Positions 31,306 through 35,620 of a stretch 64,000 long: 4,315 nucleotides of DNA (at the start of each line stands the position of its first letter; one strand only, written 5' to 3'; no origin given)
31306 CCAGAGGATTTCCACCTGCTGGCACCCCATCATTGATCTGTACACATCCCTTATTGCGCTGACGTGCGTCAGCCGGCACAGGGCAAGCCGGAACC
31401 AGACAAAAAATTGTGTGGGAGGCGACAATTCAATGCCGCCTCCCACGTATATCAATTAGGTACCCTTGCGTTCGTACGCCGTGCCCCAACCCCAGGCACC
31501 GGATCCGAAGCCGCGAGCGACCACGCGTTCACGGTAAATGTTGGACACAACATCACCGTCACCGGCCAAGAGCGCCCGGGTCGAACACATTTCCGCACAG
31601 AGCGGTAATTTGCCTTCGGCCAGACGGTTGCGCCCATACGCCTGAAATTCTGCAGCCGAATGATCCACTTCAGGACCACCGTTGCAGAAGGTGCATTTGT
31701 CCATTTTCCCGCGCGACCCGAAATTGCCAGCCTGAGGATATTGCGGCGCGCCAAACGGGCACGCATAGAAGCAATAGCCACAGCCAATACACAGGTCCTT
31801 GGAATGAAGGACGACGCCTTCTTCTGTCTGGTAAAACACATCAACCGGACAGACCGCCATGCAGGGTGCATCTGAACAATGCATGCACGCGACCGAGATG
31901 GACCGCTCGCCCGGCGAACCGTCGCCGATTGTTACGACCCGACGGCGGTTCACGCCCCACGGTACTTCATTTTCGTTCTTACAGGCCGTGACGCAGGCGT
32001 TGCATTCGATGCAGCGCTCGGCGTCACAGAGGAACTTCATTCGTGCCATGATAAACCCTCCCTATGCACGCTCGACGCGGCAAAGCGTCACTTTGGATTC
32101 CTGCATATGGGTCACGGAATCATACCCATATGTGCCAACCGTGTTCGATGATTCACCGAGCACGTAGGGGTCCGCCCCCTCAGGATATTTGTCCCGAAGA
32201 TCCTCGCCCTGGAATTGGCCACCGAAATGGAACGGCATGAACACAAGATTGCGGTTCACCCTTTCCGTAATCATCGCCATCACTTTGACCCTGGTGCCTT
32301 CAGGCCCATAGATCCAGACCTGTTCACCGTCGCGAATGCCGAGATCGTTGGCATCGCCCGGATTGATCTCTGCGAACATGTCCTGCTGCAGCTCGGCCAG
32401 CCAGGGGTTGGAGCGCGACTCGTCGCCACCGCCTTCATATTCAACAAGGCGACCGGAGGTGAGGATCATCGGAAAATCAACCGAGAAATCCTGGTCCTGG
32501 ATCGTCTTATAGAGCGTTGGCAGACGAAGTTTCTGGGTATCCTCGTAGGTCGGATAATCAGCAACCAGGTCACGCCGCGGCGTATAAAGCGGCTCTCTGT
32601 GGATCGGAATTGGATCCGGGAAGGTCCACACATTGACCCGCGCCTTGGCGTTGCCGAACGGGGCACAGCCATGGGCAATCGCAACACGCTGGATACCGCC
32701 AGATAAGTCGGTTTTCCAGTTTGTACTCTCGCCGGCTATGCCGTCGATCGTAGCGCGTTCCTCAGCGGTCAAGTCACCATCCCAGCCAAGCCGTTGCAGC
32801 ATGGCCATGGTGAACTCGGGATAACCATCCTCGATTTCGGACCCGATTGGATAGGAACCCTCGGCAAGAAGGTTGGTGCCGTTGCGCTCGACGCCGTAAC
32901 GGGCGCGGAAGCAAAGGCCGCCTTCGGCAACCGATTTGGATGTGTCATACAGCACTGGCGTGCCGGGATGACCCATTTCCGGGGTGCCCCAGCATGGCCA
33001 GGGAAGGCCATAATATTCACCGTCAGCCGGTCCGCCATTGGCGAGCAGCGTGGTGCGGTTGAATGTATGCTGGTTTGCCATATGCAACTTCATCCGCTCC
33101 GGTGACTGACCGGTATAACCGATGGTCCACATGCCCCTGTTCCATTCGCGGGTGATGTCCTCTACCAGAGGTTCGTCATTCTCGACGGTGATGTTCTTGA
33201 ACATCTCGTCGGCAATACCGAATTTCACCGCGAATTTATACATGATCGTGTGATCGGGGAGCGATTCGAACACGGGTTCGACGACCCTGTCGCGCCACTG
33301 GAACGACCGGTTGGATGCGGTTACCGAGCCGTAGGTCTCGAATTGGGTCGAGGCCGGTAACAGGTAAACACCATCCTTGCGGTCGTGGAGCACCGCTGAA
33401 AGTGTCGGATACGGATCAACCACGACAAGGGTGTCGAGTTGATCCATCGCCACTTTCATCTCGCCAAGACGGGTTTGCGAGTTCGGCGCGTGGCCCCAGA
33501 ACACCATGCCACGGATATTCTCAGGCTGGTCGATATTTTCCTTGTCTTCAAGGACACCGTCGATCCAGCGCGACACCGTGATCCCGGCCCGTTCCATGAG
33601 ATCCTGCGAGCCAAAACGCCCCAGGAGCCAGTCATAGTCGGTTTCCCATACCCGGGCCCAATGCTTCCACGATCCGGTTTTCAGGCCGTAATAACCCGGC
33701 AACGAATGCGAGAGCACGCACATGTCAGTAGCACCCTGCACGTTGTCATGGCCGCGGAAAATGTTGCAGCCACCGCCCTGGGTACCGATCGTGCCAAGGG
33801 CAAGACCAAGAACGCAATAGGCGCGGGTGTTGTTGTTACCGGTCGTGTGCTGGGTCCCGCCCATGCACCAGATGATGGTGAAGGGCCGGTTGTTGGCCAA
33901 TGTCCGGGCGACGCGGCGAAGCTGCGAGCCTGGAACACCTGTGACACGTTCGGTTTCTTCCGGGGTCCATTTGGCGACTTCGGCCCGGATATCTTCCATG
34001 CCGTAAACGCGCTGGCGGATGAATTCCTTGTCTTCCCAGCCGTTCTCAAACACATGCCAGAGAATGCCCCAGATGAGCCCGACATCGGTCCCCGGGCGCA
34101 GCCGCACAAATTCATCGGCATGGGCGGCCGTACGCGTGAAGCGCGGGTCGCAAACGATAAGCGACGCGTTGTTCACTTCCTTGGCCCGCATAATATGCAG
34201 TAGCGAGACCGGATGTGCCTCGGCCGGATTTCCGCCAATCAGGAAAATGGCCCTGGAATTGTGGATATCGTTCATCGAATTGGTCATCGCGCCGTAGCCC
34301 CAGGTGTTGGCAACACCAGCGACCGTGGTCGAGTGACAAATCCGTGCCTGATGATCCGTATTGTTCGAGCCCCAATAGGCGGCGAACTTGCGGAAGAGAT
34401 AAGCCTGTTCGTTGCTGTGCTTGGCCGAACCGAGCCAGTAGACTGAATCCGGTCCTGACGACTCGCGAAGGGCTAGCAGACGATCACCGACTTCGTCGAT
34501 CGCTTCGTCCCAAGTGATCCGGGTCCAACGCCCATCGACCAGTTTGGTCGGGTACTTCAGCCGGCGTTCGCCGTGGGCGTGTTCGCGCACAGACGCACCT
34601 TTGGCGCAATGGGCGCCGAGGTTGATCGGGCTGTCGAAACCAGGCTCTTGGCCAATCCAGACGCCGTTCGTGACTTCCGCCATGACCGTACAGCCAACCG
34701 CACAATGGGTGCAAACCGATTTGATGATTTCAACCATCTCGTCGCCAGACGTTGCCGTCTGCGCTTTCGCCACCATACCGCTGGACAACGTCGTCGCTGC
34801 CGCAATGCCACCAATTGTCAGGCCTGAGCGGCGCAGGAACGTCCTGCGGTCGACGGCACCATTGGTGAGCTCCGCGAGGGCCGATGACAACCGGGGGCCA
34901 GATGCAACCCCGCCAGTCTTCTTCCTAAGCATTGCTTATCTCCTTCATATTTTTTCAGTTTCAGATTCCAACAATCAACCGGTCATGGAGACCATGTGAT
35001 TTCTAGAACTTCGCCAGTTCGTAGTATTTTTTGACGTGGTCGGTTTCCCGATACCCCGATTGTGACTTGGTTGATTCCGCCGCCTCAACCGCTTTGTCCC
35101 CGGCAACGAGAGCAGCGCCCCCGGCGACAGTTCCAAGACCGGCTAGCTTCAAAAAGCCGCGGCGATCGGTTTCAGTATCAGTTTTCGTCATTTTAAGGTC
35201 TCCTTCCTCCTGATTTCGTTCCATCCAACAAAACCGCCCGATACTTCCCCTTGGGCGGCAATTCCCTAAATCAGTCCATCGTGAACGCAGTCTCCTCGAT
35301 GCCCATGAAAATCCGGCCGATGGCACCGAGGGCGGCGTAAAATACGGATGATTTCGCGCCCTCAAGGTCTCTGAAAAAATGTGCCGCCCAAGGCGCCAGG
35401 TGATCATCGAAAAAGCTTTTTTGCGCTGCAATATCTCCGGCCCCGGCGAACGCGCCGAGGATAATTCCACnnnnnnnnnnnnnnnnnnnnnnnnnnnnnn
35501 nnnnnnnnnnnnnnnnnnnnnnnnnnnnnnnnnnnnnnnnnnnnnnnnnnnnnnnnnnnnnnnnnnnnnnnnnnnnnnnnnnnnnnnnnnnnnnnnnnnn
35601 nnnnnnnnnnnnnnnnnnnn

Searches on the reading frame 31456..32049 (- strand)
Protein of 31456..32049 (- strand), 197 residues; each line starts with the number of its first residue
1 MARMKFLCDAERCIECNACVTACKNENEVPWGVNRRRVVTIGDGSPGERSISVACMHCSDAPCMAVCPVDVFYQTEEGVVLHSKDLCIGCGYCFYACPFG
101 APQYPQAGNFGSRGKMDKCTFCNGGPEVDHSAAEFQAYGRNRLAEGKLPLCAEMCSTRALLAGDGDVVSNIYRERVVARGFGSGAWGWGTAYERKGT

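Call 22: search_protein_families(library=ncbifam, proteins=[window:31456-32049:-], max_evalue=0.001)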
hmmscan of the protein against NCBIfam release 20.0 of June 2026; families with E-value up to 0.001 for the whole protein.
window:31456-32049:- (197 aa): 38 families (the best 25 are shown)
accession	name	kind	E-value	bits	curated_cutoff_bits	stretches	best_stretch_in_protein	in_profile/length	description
NF038355.1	FDH3_beta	equivalog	6.1e-101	335.9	240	1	2-180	1-179/180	formate dehydrogenase FDH3 subunit beta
TIGR02951.1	DMSO_dmsB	equivalog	1.5e-28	99.9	214.1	1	5-166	3-154/161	DMSO/selenate family reductase complex B subunit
TIGR03149.1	cyt_nit_nrfC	equivalog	1.3e-24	86.8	377.6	1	3-171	38-191/225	cytochrome c nitrite reductase Fe-S protein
NF008134.0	PRK10882.1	equivalog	2.9e-24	85.7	263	1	53-166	111-209/329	hydrogenase 2 operon protein HybA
NF045797.1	DsrO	equivalog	4.7e-23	81.8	200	1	3-164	43-201/235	sulfate reduction electron transfer complex DsrMKJOP subunit DsrO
NF011569.0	PRK14993.1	equivalog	5.6e-23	81.6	416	1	3-164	43-187/244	tetrathionate reductase subunit TtrB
NF041715.1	arsenate_red_ArrB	equivalog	2.9e-19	69.5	450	1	4-105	3-107/233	arsenate respiratory reductase iron-sulfur subunit ArrB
NF045715.1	sulf_resp_HmcB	equivalog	3.3e-19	69.1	420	1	54-177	106-210/307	sulfate respiration complex iron-sulfur protein HmcB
NF009408.0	PRK12769.1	equivalog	3.2e-15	55.3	1003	1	7-127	6-129/659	formate-dependent uric acid utilization protein AegA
TIGR01582.1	FDH-beta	equivalog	3.5e-15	55.9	334.7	1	54-166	92-183/283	formate dehydrogenase subunit beta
NF041782.1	mnquin_red_QrcC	equivalog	1.3e-14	54.5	400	1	53-164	63-192/239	menaquinone reductase iron-sulfur cluster-binding subunit QrcC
NF009451.0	PRK12809.1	equivalog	2.3e-14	52.6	1154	1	8-124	7-117/639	formate-dependent uric acid utilization protein YgfT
TIGR03478.1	DMSO_red_II_bet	subfamily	2e-12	46.7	480.7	1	54-163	130-218/321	DMSO reductase family type II enzyme, iron-sulfur subunit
NF045766.1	PhenlGlyoxDHPadI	equivalog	2.5e-11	43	700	1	8-129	9-125/443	NADH-dependent phenylglyoxylate dehydrogenase subunit beta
NF007658.0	PRK10330.1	equivalog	5.2e-10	39.1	260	1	7-172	6-164/181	electron transport protein HydN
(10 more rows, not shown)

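Call 59: search_dna_similar(query=window:31456-32049:-, collection=plasmids, mode=protein, max_rows=60, rows=spread, max_evalue=1e-40)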
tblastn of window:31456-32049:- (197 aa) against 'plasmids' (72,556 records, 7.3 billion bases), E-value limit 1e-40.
Records with a match: 99; places in all: 99; records where one place covers at least 80% of the query: 99.
Best place of each record, by identity: 90-95% 53; 80-90% 28; 60-80% 18.
By first word of the organism name: Pseudosulfitobacter 47; Sulfitobacter 14; Azospirillum 10; Sinorhizobium 6; Bradyrhizobium 4; Sagittula 3; Ralstonia 3; Alloyangia 2; Variovorax 2; Loktanella 2; and 6 more.
By predicted mobility (MOB-suite, as given by PLSDB): non-mobilizable 92; mobilizable 4; conjugative 3.
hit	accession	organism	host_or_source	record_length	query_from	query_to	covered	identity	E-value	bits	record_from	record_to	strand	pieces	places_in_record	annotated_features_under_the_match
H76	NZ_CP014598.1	Salipiger sp. CCB-MM3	mangrove soil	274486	1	197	100%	90.4%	1e-117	374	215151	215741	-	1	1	fdh3B: formate dehydrogenase FDH3 subunit beta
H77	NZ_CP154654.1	Alloyangia pacifica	-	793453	1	197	100%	90.4%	2e-117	373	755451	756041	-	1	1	fdh3B: formate dehydrogenase FDH3 subunit beta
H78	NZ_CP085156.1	Pseudosulfitobacter sp. DSM 107133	cell culture,Seawater from the North ...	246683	1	196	99%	90.3%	2e-117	373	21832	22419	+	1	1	fdh3B: formate dehydrogenase FDH3 subunit beta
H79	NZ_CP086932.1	Pseudosulfitobacter pseudonitzschiae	Skeletonema costatum,The surface ...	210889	1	196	99%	90.3%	5e-117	372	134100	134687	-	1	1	fdh3B: formate dehydrogenase FDH3 subunit beta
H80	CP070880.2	Pseudosulfitobacter pseudonitzschiae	Skeletonema costatum,The surface ...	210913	1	196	99%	90.3%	5e-117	372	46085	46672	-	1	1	fdh3B: formate dehydrogenase FDH3 subunit beta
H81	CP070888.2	Pseudosulfitobacter pseudonitzschiae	Skeletonema costatum,The surface ...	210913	1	196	99%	90.3%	5e-117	372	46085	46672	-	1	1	fdh3B: formate dehydrogenase FDH3 subunit beta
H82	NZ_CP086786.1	Pseudosulfitobacter pseudonitzschiae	Thalassiosira tenera,The surface ...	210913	1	196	99%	90.3%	5e-117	372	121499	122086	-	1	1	fdh3B: formate dehydrogenase FDH3 subunit beta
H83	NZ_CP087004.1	Pseudosulfitobacter pseudonitzschiae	Skeletonema costatum,The surface ...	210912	1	196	99%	90.3%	5e-117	372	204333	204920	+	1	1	fdh3B: formate dehydrogenase FDH3 subunit beta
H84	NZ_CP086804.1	Pseudosulfitobacter pseudonitzschiae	Thalassiosira tenera,The surface ...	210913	1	196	99%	90.3%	5e-117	372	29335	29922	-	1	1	fdh3B: formate dehydrogenase FDH3 subunit beta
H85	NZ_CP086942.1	Pseudosulfitobacter pseudonitzschiae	Skeletonema costatum,The surface ...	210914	1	196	99%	90.3%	5e-117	372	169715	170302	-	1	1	fdh3B: formate dehydrogenase FDH3 subunit beta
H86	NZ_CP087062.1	Pseudosulfitobacter pseudonitzschiae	Mediolabrus comicus,The surface ...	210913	1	196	99%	90.3%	5e-117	372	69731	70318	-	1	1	fdh3B: formate dehydrogenase FDH3 subunit beta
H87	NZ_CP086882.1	Pseudosulfitobacter pseudonitzschiae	Skeletonema costatum,The surface ...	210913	1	196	99%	90.3%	5e-117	372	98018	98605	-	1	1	fdh3B: formate dehydrogenase FDH3 subunit beta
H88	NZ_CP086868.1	Pseudosulfitobacter pseudonitzschiae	Skeletonema costatum,The surface ...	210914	1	196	99%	90.3%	5e-117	372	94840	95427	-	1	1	fdh3B: formate dehydrogenase FDH3 subunit beta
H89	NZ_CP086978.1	Pseudosulfitobacter pseudonitzschiae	Skeletonema costatum,The surface ...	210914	1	196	99%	90.3%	5e-117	372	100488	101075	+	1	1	fdh3B: formate dehydrogenase FDH3 subunit beta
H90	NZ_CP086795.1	Pseudosulfitobacter pseudonitzschiae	Thalassiosira tenera,The surface ...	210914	1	196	99%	90.3%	5e-117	372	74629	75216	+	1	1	fdh3B: formate dehydrogenase FDH3 subunit beta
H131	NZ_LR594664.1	Variovorax sp. RA8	Riverbed sediment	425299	1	192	97%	79.2%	5e-101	326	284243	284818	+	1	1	fdh3B: formate dehydrogenase FDH3 subunit beta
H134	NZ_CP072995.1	Loktanella salsilacus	-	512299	1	192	97%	76.0%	2e-99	321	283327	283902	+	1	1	fdh3B: formate dehydrogenase FDH3 subunit beta | molybdopterin-dependent oxidoreductase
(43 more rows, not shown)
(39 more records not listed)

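Call 61: get_annotated_region(hit=H131, flank=14000)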
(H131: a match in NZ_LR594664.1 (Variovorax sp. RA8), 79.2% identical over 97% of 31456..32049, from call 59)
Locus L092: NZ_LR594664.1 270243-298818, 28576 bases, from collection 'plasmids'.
description: Variovorax sp. RA8 plasmid 3
organism: Variovorax sp. RA8 (NCBI taxid 662548)
taxonomy: Bacteria; Pseudomonadota; Betaproteobacteria; Burkholderiales; Comamonadaceae; Variovorax; Variovorax sp. RA8
host: -; source: Riverbed sediment; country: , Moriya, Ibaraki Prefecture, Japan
typing (MOB-suite, as given by PLSDB): non-mobilizable
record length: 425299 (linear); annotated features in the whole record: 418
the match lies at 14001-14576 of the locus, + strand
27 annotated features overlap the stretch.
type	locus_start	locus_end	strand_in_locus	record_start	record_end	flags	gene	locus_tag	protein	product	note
CDS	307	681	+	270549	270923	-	-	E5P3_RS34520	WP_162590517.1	hypothetical protein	-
CDS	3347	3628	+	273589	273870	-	-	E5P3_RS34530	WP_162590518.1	hypothetical protein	-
CDS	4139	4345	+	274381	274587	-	-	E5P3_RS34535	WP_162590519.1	hypothetical protein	-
CDS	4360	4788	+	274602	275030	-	-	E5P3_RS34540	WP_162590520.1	DUF488 family protein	-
CDS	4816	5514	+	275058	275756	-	-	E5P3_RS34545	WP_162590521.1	CBS domain-containing protein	-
CDS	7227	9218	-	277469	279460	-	-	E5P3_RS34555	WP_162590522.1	cache domain-containing protein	-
CDS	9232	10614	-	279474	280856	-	-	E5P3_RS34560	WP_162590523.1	sigma-54 dependent transcriptional regulator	GO:0006355 - regulation of DNA-templated transcription [Evidence IEA]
CDS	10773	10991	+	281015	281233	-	-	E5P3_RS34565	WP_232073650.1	formate dehydrogenase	-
CDS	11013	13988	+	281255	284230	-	-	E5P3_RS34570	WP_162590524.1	formate dehydrogenase subunit alpha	-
CDS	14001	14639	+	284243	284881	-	fdh3B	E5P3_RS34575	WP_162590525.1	formate dehydrogenase FDH3 subunit beta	-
CDS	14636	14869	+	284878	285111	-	-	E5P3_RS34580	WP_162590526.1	hypothetical protein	-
CDS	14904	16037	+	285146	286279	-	-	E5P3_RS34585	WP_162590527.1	formate dehydrogenase subunit gamma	GO:0009061 - anaerobic respiration [Evidence IEA]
CDS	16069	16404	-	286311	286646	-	-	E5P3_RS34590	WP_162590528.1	hypothetical protein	-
CDS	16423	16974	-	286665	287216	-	-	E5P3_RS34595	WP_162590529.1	hemerythrin domain-containing protein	-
CDS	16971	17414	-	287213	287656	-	-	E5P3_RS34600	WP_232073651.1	PAS domain S-box protein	-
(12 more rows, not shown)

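Call 62: get_annotated_region(hit=H134, flank=14000)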
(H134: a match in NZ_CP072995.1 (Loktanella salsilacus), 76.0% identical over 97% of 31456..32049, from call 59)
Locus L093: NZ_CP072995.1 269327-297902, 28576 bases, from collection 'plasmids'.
description: Loktanella salsilacus strain 1A07899 plasmid plas1, complete sequence
organism: Loktanella salsilacus (NCBI taxid 195913)
taxonomy: Bacteria; Pseudomonadota; Alphaproteobacteria; Rhodobacterales; Roseobacteraceae; Loktanella; Loktanella salsilacus
host: -; source: -; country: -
typing (MOB-suite, as given by PLSDB): non-mobilizable
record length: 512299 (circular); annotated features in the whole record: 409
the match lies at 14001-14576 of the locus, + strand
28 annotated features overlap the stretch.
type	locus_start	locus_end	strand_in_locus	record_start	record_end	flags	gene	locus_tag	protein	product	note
CDS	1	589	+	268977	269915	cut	-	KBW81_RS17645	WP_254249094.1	2-hydroxyacid dehydrogenase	-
CDS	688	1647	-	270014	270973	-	-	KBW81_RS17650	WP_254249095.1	D-erythronate dehydrogenase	-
CDS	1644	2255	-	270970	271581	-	-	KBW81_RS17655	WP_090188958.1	LysE family translocator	-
CDS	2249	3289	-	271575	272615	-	-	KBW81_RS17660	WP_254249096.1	L-idonate 5-dehydrogenase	-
CDS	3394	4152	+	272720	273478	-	-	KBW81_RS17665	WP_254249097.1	SDR family oxidoreductase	-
CDS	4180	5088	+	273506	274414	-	-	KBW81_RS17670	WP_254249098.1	NAD(P)-dependent oxidoreductase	-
CDS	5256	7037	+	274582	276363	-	-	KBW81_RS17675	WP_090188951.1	IlvD/Edd family dehydratase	-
CDS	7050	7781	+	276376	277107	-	-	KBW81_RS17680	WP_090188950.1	SDR family NAD(P)-dependent oxidoreductase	-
CDS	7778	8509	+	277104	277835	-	-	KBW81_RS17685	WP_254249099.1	SDR family NAD(P)-dependent oxidoreductase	-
CDS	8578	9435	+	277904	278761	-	-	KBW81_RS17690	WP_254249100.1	BadF/BadG/BcrA/BcrD ATPase family protein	-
CDS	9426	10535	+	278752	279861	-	nagA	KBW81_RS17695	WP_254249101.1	N-acetylglucosamine-6-phosphate deacetylase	GO:0006040 - amino sugar metabolic process [Evidence IEA]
CDS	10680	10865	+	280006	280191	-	-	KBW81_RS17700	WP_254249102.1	hypothetical protein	-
CDS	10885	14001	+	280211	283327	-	-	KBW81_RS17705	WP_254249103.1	molybdopterin-dependent oxidoreductase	-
CDS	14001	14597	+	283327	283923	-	fdh3B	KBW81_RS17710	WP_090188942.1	formate dehydrogenase FDH3 subunit beta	-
CDS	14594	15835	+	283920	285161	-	-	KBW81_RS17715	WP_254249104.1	formate dehydrogenase subunit gamma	GO:0009061 - anaerobic respiration [Evidence IEA]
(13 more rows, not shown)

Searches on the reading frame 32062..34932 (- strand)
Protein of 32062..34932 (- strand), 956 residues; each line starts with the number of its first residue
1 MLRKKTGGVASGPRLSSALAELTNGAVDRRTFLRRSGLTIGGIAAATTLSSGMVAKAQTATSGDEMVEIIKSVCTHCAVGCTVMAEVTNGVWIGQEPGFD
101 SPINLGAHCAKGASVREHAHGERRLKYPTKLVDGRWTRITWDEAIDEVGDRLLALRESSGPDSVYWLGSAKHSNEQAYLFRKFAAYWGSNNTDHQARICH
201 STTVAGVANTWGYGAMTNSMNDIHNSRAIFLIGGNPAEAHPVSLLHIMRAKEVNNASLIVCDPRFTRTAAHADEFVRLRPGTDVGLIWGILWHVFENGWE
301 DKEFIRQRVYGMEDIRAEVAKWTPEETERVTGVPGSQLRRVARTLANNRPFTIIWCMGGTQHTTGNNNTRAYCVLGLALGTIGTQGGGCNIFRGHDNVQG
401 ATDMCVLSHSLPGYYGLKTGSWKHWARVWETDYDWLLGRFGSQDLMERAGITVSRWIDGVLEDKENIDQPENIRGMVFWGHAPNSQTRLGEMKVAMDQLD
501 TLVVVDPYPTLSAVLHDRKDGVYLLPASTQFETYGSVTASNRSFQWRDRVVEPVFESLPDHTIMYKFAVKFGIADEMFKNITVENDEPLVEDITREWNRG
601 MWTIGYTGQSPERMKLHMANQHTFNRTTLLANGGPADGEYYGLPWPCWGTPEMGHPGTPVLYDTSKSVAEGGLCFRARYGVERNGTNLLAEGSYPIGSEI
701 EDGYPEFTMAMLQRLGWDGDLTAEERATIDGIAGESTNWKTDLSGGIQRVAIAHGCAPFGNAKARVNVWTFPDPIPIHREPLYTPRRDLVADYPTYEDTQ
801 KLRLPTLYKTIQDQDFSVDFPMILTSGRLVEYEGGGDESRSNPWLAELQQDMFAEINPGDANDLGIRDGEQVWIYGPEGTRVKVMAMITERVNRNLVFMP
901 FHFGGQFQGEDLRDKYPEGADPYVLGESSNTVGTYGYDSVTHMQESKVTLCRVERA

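Call 22: search_protein_families(library=ncbifam, proteins=[window:32062-34932:-], max_evalue=0.001)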
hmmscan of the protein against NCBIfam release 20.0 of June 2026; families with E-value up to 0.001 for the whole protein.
window:32062-34932:- (956 aa): 26 families (the best 25 are shown)
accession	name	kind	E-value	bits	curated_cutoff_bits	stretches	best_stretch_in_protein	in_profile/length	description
TIGR01591.1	Fdh-alpha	equivalog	9.8e-135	450.2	666.25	2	73-577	2-482/672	formate dehydrogenase subunit alpha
TIGR01553.1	formate-DH-alph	equivalog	2e-93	313.9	814.2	4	27-307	2-302/1009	formate dehydrogenase-N subunit alpha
NF041513.1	formate_DH_Act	exception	3e-86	290.2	1400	4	55-306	32-292/1067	formate dehydrogenase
NF047855.1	AssmNtatRedNasC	equivalog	1.1e-80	271.9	1100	2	57-582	8-514/708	assimilatory nitrate reductase catalytic subunit NasC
NF012032.0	PRK15488.1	equivalog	4.5e-61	206.8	694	2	27-575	3-531/759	thiosulfate reductase PhsA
NF010055.0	PRK13532.1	equivalog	4.6e-50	170.7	904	3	27-309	3-291/830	nitrate reductase catalytic subunit NapA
TIGR02166.1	dmsA_ynfE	subfamily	3.2e-49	167.7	777.7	2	27-394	1-403/794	DMSO/selenate family reductase complex A subunit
TIGR01701.1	Fdhalpha-like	subfamily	7.1e-49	166.6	582.15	1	124-533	99-502/744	FdhF/YdeP family oxidoreductase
NF041323.1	Nitr_red_NasA_Halo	equivalog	5.7e-48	163.9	1000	1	76-435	2-357/673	assimilatory nitrate reductase NasA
TIGR01706.1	NAPA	equivalog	7.3e-48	163.5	930.55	2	27-309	2-291/830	periplasmic nitrate reductase subunit alpha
TIGR03479.1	DMSO_red_II_alp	subfamily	4.5e-42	144.2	984.75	2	74-306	63-304/913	molybdopterin-dependent oxidoreductase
NF041885.1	selenate_YnfE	exception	3.2e-35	121.2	1675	1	27-388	3-404/805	selenate/tellurate reductase subunit YnfE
NF041884.1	selenate_YnfF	exception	2.3e-33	115.1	1650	2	28-313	2-303/798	selenate/tellurate reductase subunit YnfF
NF011566.1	PRK14990.1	exception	1.7e-32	112.3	1600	1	26-391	13-420/814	dimethylsulfoxide reductase subunit A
NF007406.0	PRK09939.1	equivalog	5.3e-31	107.5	1473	2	131-267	117-249/759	acid resistance putative oxidoreductase YdeP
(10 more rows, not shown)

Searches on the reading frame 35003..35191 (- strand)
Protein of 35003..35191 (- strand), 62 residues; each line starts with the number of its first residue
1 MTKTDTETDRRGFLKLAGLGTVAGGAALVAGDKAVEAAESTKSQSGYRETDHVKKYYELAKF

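Call 22: search_protein_families(library=ncbifam, proteins=[window:35003-35191:-], max_evalue=0.001)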
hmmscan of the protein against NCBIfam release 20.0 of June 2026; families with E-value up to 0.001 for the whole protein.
window:35003-35191:- (62 aa): 2 families
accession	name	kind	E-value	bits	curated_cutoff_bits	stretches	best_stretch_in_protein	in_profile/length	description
TIGR02811.1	formate_TAT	hypoth_equivalog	1.6e-15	57.2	48.45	1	3-58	3-64/66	formate dehydrogenase region TAT target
TIGR01409.1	TAT_signal_seq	domain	5.9e-05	23.2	16.7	1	8-29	1-22/29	twin-arginine translocation signal domain-containing protein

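Call 72: search_protein_families(library=pfam, proteins=[window:35003-35191:-], max_evalue=10)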
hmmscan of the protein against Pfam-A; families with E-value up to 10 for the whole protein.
window:35003-35191:- (62 aa): 2 families
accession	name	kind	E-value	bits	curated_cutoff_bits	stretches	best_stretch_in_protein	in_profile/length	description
PF10399.14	UCR_Fe-S_N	-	0.0019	18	24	1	2-30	3-31/41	Ubiquitinol-cytochrome C reductase Fe-S subunit TAT signal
PF10518.14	TAT_signal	-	0.9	10.1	22.7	1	9-27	3-21/21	TAT (twin-arginine translocation) pathway signal sequence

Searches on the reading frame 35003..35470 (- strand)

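Call 7: search_protein_families(library=pfam, proteins=[window:35003-35470:-], max_evalue=0.01)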
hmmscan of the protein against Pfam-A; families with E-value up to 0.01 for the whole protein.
window:35003-35470:- (155 aa): 1 family
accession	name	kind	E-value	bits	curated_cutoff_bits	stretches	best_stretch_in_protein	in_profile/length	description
PF10399.14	UCR_Fe-S_N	-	0.0077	16.1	24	0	95-123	3-31/41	Ubiquitinol-cytochrome C reductase Fe-S subunit TAT signal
